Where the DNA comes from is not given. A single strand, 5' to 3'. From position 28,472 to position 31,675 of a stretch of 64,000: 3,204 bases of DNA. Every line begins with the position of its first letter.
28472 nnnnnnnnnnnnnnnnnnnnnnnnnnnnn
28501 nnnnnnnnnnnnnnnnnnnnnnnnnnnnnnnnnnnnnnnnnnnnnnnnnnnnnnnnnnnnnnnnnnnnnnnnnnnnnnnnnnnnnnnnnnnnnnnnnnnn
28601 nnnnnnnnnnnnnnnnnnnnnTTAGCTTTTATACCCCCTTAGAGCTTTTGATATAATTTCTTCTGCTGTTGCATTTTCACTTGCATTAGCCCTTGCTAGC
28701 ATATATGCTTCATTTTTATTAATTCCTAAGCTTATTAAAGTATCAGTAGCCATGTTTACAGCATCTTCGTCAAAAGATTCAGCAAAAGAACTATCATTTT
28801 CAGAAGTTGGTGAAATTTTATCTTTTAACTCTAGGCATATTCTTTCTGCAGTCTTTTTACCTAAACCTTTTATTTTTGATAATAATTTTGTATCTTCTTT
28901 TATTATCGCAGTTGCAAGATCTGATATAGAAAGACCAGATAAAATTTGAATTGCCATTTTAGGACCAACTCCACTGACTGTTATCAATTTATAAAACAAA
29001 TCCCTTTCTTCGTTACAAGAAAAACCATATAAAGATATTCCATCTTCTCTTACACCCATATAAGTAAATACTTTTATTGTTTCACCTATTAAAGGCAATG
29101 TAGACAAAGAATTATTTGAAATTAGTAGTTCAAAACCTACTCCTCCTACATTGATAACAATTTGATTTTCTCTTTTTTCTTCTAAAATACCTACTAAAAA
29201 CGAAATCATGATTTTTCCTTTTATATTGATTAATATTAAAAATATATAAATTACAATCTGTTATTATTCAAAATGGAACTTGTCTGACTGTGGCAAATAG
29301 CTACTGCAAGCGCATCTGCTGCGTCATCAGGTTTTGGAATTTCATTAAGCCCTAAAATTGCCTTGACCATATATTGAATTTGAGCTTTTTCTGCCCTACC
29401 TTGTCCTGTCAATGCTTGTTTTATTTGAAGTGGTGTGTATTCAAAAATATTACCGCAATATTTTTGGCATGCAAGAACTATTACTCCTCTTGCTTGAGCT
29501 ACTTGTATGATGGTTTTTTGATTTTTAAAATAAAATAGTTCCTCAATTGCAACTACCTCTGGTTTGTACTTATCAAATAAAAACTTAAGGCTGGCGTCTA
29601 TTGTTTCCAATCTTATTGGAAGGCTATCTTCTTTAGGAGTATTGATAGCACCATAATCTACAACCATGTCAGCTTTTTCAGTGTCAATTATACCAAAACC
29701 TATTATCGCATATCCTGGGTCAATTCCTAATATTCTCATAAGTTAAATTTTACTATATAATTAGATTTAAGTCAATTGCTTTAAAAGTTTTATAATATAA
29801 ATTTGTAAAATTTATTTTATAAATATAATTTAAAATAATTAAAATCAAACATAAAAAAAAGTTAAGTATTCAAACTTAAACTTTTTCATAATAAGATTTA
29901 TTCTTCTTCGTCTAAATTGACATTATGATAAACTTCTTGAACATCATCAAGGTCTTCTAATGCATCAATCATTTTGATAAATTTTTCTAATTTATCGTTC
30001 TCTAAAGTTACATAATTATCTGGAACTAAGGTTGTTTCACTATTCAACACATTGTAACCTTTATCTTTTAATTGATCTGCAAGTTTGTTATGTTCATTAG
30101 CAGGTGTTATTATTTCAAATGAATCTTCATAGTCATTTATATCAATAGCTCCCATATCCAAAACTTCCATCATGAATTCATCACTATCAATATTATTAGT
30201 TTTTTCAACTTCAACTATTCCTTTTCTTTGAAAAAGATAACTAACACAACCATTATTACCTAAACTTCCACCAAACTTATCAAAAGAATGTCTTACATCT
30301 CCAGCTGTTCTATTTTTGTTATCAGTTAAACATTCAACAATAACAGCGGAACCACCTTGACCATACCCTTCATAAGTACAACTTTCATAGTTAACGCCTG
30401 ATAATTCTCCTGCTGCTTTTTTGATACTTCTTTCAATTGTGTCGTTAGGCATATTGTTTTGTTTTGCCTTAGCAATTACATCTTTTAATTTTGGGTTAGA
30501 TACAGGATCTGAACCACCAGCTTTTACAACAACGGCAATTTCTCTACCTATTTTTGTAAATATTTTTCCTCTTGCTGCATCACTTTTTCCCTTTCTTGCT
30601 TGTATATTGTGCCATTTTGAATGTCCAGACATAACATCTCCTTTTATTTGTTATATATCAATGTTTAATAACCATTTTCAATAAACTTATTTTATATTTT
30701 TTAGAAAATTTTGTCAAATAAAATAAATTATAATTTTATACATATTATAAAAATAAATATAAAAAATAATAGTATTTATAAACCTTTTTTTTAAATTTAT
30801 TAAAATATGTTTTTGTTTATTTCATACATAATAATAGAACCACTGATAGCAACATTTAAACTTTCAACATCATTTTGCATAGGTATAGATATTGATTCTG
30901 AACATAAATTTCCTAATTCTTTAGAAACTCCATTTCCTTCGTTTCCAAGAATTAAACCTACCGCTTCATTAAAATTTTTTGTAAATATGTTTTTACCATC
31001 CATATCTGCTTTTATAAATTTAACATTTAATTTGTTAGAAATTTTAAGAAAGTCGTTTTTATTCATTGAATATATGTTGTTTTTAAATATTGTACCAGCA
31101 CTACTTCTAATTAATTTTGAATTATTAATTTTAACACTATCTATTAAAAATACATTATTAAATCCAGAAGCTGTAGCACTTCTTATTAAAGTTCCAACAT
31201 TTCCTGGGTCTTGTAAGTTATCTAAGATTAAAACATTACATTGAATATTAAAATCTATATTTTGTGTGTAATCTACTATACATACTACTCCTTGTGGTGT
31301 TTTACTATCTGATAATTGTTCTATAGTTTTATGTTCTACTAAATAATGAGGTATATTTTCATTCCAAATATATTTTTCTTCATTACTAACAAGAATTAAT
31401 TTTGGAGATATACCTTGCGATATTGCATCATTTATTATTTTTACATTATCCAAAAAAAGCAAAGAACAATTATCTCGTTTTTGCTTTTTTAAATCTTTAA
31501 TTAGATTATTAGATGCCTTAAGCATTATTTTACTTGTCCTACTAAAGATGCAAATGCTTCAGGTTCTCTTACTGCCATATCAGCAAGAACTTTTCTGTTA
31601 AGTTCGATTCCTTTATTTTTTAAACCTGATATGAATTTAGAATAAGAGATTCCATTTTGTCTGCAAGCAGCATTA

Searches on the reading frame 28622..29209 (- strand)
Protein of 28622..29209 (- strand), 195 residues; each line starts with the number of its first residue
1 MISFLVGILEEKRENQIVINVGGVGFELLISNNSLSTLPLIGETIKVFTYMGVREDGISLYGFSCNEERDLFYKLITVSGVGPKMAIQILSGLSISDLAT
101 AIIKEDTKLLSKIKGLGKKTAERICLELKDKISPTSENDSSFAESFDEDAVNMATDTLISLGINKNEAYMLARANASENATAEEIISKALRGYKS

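Call 25: search_protein_families(library=pfam, proteins=[window:28622-29209:-], max_evalue=0.01)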
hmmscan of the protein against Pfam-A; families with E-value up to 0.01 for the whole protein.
window:28622-29209:- (195 aa): 7 families
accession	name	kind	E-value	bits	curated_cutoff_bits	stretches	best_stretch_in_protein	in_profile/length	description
PF01330.27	RuvA_N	-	1.5e-20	73.5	23.6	1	1-62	1-61/61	RuvA N terminal domain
PF14520.12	HHH_5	-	1.9e-17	63.9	27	1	72-130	1-57/57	Helix-hairpin-helix domain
PF00633.29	HHH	-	1.1e-07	31.8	24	1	75-91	13-29/30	Helix-hairpin-helix motif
PF12836.13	HHH_3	-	0.0015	19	27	0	107-124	13-30/65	Helix-hairpin-helix motif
PF07499.19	RuvA_C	-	0.0017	19.3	24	1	154-191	6-44/47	RuvA, C-terminal domain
PF00416.27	Ribosomal_S13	-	0.0036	18.1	31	0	64-97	6-39/128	Ribosomal protein S13/S18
PF21176.3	RecR_HhH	-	0.0052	17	27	0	110-128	8-26/45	RecR, helix-hairpin-helix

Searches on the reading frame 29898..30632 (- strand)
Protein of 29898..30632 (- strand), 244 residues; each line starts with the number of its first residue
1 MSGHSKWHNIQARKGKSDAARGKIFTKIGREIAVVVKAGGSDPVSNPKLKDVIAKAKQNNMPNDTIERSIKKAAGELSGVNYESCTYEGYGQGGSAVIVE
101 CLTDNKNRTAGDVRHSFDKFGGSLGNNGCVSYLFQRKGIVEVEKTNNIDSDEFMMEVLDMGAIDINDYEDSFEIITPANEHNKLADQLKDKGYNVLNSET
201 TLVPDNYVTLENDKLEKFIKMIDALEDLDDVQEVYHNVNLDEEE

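Call 25: search_protein_families(library=pfam, proteins=[window:29898-30632:-], max_evalue=0.01)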
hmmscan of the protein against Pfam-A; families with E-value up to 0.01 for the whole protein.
window:29898-30632:- (244 aa): 2 families
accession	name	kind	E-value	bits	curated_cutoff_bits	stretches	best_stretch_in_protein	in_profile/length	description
PF01709.26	Transcrip_reg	-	4.5e-59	199.2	27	1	82-238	1-160/160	TACO1/YebC second and third domain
PF20772.2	TACO1_YebC_N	-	2.8e-32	111.4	36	1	5-76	1-73/73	TACO1/YebC protein N-terminal domain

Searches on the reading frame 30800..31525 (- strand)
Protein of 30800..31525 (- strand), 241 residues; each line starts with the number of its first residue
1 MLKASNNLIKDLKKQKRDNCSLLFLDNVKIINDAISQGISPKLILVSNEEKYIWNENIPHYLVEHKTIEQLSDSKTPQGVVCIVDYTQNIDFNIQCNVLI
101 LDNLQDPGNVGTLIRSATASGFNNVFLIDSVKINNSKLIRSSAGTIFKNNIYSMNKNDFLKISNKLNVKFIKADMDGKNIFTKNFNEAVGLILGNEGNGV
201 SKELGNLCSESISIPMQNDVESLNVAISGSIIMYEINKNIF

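Call 25: search_protein_families(library=pfam, proteins=[window:30800-31525:-], max_evalue=0.01)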
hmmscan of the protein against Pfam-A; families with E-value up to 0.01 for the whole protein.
window:30800-31525:- (241 aa): 3 families
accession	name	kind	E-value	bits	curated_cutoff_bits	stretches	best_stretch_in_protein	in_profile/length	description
PF00588.24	SpoU_methylase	-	8.8e-34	117.1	29.7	1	98-234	3-142/142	SpoU rRNA Methylase family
PF22435.1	MRM3-like_sub_bind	-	1e-05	26.3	27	1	13-81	12-83/84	MRM3-like substrate binding domain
PF08032.17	SpoU_sub_bind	-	0.00029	21.5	22.8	1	55-85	41-71/76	RNA 2'-O ribose methyltransferase substrate binding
